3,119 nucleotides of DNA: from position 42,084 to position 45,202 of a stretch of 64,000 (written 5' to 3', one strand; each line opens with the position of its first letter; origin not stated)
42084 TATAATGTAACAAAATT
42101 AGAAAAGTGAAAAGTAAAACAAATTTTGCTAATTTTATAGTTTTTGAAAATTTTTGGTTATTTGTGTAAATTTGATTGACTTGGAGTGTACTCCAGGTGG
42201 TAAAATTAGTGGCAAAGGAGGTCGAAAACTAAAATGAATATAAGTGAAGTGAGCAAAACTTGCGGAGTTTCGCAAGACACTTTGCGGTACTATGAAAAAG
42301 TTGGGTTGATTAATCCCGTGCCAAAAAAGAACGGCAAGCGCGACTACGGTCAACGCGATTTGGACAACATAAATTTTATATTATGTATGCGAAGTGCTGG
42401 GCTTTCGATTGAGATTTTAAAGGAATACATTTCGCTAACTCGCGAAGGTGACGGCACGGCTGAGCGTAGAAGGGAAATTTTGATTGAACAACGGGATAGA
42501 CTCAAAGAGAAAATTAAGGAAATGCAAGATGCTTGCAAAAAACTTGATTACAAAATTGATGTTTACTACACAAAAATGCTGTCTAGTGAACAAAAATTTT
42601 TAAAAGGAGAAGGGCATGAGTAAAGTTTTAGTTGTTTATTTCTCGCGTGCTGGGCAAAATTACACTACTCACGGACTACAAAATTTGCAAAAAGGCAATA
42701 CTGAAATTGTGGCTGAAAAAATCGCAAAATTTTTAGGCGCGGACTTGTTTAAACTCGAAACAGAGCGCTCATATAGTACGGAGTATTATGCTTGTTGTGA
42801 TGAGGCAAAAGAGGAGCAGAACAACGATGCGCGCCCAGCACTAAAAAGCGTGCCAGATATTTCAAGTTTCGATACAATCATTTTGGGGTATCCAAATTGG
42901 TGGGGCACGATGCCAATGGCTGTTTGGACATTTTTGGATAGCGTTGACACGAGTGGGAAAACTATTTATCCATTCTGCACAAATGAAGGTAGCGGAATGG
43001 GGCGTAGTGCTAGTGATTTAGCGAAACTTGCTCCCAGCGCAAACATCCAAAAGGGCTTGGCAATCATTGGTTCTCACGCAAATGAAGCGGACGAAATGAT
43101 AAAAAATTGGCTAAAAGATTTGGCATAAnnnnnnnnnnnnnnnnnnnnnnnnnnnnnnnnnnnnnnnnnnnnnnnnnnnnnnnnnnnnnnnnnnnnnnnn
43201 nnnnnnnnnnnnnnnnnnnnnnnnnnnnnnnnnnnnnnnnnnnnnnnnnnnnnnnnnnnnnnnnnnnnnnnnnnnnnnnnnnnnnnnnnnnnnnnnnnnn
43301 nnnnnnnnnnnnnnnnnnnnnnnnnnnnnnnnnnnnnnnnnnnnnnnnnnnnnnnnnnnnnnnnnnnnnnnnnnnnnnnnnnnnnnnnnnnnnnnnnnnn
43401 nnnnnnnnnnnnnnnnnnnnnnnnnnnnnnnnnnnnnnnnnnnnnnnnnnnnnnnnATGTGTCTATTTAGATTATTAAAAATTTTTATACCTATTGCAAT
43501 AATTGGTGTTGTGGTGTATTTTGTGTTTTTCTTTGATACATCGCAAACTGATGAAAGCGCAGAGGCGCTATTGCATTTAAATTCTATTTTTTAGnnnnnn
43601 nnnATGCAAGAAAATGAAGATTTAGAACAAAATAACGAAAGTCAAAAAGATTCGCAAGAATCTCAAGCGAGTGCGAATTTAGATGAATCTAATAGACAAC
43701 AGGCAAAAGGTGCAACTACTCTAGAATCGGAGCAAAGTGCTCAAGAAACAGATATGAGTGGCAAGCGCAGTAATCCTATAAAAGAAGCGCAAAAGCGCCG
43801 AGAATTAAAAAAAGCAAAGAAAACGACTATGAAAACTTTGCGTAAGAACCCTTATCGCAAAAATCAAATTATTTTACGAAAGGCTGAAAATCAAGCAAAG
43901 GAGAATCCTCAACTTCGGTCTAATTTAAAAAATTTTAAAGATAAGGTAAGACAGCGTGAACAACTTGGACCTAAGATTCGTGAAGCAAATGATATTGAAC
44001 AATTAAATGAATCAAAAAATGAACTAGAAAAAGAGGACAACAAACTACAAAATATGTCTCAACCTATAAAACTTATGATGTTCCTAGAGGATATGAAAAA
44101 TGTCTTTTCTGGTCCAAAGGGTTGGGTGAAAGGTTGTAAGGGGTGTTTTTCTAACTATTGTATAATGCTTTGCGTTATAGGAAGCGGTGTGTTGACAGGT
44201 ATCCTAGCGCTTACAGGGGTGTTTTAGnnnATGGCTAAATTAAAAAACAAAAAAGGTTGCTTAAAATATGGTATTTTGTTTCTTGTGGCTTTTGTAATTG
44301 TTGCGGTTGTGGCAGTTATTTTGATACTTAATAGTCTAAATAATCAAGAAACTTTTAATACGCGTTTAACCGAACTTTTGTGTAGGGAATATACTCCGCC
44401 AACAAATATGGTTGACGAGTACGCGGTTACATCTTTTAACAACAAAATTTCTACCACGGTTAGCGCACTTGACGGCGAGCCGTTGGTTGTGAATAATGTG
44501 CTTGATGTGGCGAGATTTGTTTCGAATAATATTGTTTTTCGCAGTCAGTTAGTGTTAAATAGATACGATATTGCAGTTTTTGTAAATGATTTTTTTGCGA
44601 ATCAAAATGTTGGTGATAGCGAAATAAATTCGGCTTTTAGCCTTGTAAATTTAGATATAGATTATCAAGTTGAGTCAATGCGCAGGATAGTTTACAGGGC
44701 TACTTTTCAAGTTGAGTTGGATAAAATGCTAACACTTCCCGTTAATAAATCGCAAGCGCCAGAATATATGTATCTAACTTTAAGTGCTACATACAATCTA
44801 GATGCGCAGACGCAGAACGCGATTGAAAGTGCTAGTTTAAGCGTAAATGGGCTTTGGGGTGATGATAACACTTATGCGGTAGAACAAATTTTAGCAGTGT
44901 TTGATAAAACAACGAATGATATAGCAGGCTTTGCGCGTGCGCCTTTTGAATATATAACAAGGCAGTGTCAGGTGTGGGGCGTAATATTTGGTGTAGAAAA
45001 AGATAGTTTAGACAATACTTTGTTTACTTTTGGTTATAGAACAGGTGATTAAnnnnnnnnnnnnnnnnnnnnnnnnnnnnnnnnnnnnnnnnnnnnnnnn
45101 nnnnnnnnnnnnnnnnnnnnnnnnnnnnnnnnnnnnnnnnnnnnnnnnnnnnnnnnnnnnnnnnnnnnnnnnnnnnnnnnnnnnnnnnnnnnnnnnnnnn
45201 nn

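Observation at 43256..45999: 62-bp perfect inverted repeats bracket a compact 4-gene membrane/HAD cassette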

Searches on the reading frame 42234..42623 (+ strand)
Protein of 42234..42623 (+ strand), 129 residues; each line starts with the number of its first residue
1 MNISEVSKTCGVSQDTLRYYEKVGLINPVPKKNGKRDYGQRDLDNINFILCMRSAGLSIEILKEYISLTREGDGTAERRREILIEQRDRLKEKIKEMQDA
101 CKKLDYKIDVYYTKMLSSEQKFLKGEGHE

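Call 8: search_protein_families(library=pfam, proteins=[window:42234-42623:+], max_evalue=0.01)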
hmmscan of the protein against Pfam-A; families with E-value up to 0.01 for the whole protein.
window:42234-42623:+ (129 aa): 3 families
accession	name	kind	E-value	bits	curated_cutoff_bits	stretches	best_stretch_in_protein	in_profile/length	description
PF13411.12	MerR_1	-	2.5e-17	63.2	21.6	1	1-67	1-67/69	MerR HTH family regulatory protein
PF00376.29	MerR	-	6.6e-13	48.7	28.2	1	2-38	1-38/38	MerR family regulatory protein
PF09278.17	MerR-DNA-bind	-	9.9e-10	39.3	25.4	1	44-105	2-63/65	MerR, DNA binding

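Call 60: find_encoding_contigs(protein=window:42234-42623:+, flank=6000, max_places=10)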
Protein window:42234-42623:+ (129 aa): no gene with exactly this product is on record in the collection.

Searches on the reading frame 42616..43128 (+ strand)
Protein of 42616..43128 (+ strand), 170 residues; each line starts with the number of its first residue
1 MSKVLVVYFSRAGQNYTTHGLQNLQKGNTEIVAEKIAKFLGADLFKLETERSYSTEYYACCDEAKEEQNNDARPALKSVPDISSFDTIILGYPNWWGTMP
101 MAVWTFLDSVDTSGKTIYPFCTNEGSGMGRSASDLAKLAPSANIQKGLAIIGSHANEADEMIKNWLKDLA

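Call 8: search_protein_families(library=pfam, proteins=[window:42616-43128:+], max_evalue=0.01)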
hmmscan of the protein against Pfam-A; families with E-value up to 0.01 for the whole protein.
window:42616-43128:+ (170 aa): 3 families
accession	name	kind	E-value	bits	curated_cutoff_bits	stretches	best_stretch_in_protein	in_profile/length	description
PF12682.12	Flavodoxin_4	-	4.9e-25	88.3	24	1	26-167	10-153/155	Flavodoxin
PF02525.22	Flavodoxin_2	-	3.5e-07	30.6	27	1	42-125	39-116/198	Flavodoxin-like fold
PF03358.20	FMN_red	-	9e-07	29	24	1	25-138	12-131/152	NADPH-dependent FMN reductase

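Call 15: find_encoding_contigs(protein=window:42616-43128:+, flank=8000, max_places=10)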
Protein window:42616-43128:+ (170 aa): 1 contig read that carries it; 1 place shown.
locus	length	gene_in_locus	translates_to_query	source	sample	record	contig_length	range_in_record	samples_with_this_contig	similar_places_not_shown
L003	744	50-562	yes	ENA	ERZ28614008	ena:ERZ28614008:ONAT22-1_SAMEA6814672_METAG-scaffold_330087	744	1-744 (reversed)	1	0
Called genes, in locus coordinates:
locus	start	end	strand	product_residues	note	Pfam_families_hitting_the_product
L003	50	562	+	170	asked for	PF02525:Flavodoxin_2 (weak), PF12682:Flavodoxin_4, PF03358:FMN_red (weak)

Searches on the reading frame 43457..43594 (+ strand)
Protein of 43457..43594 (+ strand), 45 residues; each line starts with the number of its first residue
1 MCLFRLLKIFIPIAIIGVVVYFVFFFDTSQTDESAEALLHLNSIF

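Call 8: search_protein_families(library=pfam, proteins=[window:43457-43594:+], max_evalue=0.01)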
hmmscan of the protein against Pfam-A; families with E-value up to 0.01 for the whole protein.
window:43457-43594:+ (45 aa): 0 families

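Call 59: find_encoding_contigs(protein=window:43457-43594:+, flank=6000, max_places=10)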
Protein window:43457-43594:+ (45 aa): no gene with exactly this product is on record in the collection.

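Call 70: search_protein_families(library=ncbifam, proteins=[window:43457-43594:+], max_evalue=0.01)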
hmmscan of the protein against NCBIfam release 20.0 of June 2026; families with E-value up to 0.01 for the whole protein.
window:43457-43594:+ (45 aa): 1 family
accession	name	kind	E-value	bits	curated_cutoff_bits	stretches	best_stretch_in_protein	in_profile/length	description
NF040516.1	CapE_47_fam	domain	0.0097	15.8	35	0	5-21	3-19/39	CapE family protein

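Call 71: search_protein_families(library=phrogs, proteins=[window:43457-43594:+], max_evalue=0.01)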
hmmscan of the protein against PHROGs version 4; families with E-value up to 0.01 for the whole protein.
window:43457-43594:+ (45 aa): 0 families

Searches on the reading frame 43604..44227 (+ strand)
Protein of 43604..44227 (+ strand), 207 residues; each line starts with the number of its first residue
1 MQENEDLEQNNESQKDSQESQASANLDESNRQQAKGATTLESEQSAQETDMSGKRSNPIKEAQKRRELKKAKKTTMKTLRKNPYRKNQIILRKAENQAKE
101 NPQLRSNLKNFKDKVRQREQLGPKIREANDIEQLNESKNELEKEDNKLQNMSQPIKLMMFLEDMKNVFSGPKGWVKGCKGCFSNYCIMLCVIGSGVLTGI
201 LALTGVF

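Call 8: search_protein_families(library=pfam, proteins=[window:43604-44227:+], max_evalue=0.01)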
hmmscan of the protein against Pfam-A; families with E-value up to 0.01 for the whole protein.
window:43604-44227:+ (207 aa): 0 families

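Call 58: find_encoding_contigs(protein=window:43604-44227:+, flank=6000, max_places=10)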
Protein window:43604-44227:+ (207 aa): no gene with exactly this product is on record in the collection.

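Call 70: search_protein_families(library=ncbifam, proteins=[window:43604-44227:+], max_evalue=0.01)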
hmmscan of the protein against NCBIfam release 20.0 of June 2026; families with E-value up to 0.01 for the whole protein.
window:43604-44227:+ (207 aa): 0 families

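Call 71: search_protein_families(library=phrogs, proteins=[window:43604-44227:+], max_evalue=0.01)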
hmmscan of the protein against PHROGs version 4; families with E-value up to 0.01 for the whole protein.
window:43604-44227:+ (207 aa): 0 families
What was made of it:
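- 43604..44227 (+): p207, a charged protein with a C-terminal TM anchor and a conserved Cys-rich motif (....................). No Pfam, NCBIfam or PHROG hit (calls 8, 70, 71).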

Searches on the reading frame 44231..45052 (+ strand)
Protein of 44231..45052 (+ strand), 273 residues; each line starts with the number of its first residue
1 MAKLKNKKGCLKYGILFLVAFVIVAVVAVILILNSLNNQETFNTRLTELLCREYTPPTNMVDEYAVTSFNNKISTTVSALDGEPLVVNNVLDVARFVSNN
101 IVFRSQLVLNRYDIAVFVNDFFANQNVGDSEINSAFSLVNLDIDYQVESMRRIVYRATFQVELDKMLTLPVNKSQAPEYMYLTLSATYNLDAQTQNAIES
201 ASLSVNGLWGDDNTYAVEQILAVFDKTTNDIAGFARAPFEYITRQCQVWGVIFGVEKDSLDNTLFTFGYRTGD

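Call 8: search_protein_families(library=pfam, proteins=[window:44231-45052:+], max_evalue=0.01)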
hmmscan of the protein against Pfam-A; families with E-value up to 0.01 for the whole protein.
window:44231-45052:+ (273 aa): 0 families

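Call 10: find_encoding_contigs(protein=window:44231-45052:+, flank=6000, max_places=10)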
Protein window:44231-45052:+ (273 aa): 2 contigs read that carry it; 2 places shown.
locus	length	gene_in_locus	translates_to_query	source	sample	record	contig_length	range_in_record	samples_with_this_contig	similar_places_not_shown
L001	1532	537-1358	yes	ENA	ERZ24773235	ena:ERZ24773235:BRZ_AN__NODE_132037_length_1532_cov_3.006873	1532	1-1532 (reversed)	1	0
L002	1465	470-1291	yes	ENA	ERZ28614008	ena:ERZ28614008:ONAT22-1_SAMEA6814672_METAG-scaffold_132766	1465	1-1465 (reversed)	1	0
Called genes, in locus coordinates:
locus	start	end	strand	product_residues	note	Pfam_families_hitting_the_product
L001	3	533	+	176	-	?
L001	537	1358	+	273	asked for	-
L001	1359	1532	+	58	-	?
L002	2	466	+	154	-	?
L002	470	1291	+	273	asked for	-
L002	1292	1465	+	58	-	?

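Call 11: find_homologous_proteins(query=window:44231-45049:+)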
Query window:44231-45049:+ (273 aa): 2 proteins with E <= 0.001 among 1181 candidates.
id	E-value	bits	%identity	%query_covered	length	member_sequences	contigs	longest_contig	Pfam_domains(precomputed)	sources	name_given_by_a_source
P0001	1.8e-173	593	100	100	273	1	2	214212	-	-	-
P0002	3.9e-75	271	50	97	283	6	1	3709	-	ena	-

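Call 18: find_encoding_contigs(protein=P0002, flank=8000, max_places=10)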
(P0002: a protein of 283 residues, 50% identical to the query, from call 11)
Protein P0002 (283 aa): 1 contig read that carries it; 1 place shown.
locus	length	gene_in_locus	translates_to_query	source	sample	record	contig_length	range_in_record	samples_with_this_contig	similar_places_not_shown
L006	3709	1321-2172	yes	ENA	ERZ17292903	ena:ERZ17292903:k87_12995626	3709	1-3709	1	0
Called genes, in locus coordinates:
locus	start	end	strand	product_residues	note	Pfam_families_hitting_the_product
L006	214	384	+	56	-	-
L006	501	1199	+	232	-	-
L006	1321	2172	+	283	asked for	-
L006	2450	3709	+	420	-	?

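Call 34: search_protein_representatives(alignment_id=A1)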
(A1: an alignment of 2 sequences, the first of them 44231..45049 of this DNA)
Query: 2 sequences, 286 profile positions. Proteins with E-value up to 0.001 (for the whole library): 31; up to 1e-10: 22; up to 1e-30: 6. The best 31 are listed.
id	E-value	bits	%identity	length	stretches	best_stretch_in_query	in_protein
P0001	1.2e-157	539.9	-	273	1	11-286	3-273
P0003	8.2e-51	189.3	-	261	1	11-272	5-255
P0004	1.5e-48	181.9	-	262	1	11-271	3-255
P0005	2.3e-43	164.9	-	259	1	12-271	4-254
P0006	2.4e-38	148.4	-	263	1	11-268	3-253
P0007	7.8e-38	146.7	-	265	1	11-259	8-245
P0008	3.4e-29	118.4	-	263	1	12-269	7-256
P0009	1.2e-27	113.3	-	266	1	8-271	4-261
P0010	9.9e-23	97.1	-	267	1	12-271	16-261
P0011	1.1e-22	97.0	-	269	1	13-268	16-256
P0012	1.1e-18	83.9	-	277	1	11-266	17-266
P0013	3.1e-17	79.1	-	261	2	12-137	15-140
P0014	1.3e-16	77.1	-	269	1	12-267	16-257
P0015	1.3e-16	77.1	-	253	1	11-271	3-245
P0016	6.7e-16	74.7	-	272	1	7-271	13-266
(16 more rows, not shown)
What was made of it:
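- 44231..45052 (+): p273, an N-terminally anchored protein of an uncharacterised family. 31 clusters at 50% identity in 1.84 billion proteins (call 34).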

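Call 38: find_related_loci(query=A5, collection=genome_contigs, flank=10000)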
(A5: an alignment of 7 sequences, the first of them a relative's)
Query A5 (273 aa) in genome_contigs; peptide patterns used: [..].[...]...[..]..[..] (x = any residue, [..] = any of these).
75 stretches matched a pattern; 4 encode a relative of the query (tblastn E <= 1e-3); 4 distinct loci.
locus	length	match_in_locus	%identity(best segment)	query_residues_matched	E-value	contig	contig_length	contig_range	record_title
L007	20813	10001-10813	50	5-270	6e-77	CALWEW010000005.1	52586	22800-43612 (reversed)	MAG: uncultured Clostridia bacterium isolate BRZ_DV__bin98 genome assembly, contig: BRZ_DV__NODE_759_length_52586_cov_5.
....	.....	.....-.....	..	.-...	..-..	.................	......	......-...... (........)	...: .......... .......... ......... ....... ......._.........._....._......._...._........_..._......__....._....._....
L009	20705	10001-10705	30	5-245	8e-32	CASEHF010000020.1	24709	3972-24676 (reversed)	uncultured Christensenella sp. isolate O1_L3_309309_idba_bin.41 genome assembly, contig: O1_L3_309309_idba_bin.41.fa_sca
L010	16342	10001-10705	32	5-245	4e-31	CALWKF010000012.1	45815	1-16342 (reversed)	MAG: uncultured Clostridia bacterium isolate BRZ_PQ__bin18 genome assembly, contig: BRZ_PQ__NODE_1241_length_45815_cov_6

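Call 63: predict_structure(alignment_id=A4)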
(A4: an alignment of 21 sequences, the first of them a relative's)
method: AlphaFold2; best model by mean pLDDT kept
length: 273 residues; sequences in the alignment: 21
mean_pLDDT: 88.0   pTM: 0.78
mean pLDDT of the five models: 88.0, 87.8, 85.8, 83.8, 82.0
residues with pLDDT >= 90: 174; 70-90: 68; 50-70: 24; < 50: 7
segments of 3 or more residues with pLDDT < 50: 1-3, 37-39
pLDDT, mean of each block of 10 residues (from residue 1): 54 75 85 59 87 86 95 97 93 95 97 95 70 85 93 97 85 88 97 92 96 96 92 95 95 96 95 55
secondary structure, 60 per line:
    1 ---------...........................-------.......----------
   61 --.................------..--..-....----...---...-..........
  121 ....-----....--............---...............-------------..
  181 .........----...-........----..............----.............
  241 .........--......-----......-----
elements in order: H10-36 H44-50 H63-76 E77-79 H93-96 E101-103 E107-109 H111-124 H130-133 E136-147 E151-162 E179-189 E198-205 H210-223 H228-249 E252-257 E263-268

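Call 66: fold_search(model_id=the predicted structure, library=pdb)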
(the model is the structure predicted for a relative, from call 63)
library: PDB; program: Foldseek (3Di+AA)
matches with E <= 10: 413; with E <= 0.001: 0
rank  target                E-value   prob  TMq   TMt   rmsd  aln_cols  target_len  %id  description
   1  6o1t_B                1.7e-01  0.11  0.14  0.18   9.6       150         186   14  BOVINE SALIVARY PROTEIN FORM 30B WITH OLEIC ACID (released 2019-03-13)
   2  7mwr_B                3.7e-01  0.07  0.09  0.10  14.7       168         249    5  Structure of De Novo designed beta sheet heterodimer LHD101A53/B4 (released 2022-01-19)
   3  9hqv_Ys               3.9e-01  0.12  0.13  0.19  13.2       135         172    8  Cryo-EM structure of the small subunit of the mitochondrial ribosome from Toxoplasma gondii (released 2025-06-11)
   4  6m81_B                4.1e-01  0.10  0.14  0.15  17.9       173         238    8  Crystal structure of TylM1 Y14F bound to SAH and dTDP-phenol (released 2019-03-13)
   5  5wj5_A                5.2e-01  0.07  0.16  0.11  25.6       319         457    8  Human TRPML1 channel structure in closed conformation (released 2017-10-18)
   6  6i4y_B                5.9e-01  0.06  0.15  0.20  22.8       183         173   11  X-ray structure of the human mitochondrial PRELID3b-TRIAP1 complex (released 2019-03-20)
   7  5wd6_A                6.2e-01  0.12  0.19  0.24   8.7       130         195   16  bovine salivary protein form 30b (released 2018-07-11)
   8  3eps_B                6.6e-01  0.06  0.14  0.08  17.1       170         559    9  The crystal structure of isocitrate dehydrogenase kinase/phosphatase from E. coli (released 2010-04-14)
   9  6dk7_E                7.4e-01  0.07  0.12  0.14  13.4       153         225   12  RetS histidine kinase region with cobalt (released 2019-03-20)
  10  9drl_A                8.3e-01  0.08  0.11  0.07  14.7       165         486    4  Cryo-EM structure of the T33-549 tetrahedral cage (released 2025-08-06)
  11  7r5v_P                8.8e-01  0.09  0.18  0.22  18.9       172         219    9  Structure of the human CCAN CENP-A alpha-satellite complex (released 2022-04-27)
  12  9dcz_B                8.8e-01  0.05  0.09  0.17  13.7       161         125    5  Designed allosteric facilitated dissociation switch AS1 in complex state TH with methylated lysines, crystal #1 (released 2025-08-20)
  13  9dd0_D                8.8e-01  0.03  0.10  0.19  17.3       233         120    7  Designed allosteric facilitated dissociation switch AS1 in complex state TH with methylated lysines, crystal #2 (released 2025-08-20)
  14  4ccv_A                9.9e-01  0.16  0.20  0.38   8.8       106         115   12  Crystal structure of histidine-rich glycoprotein N2 domain reveals redox activity at an interdomain disulfide bridge:  (released 2014-02-19)
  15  9dd4_A                9.9e-01  0.08  0.09  0.17  13.7       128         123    6  Crystal Structure of Designed facilitated dissociation target LHD101An1: LHD101A with an N-terminal extension (released 2025-08-20)
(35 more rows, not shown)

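Call 70: search_protein_families(library=ncbifam, proteins=[window:44231-45052:+], max_evalue=0.01)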
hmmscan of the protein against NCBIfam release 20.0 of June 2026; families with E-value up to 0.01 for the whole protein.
window:44231-45052:+ (273 aa): 0 families

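Call 71: search_protein_families(library=phrogs, proteins=[window:44231-45052:+], max_evalue=0.01)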
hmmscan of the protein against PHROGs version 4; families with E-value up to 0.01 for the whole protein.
window:44231-45052:+ (273 aa): 0 families
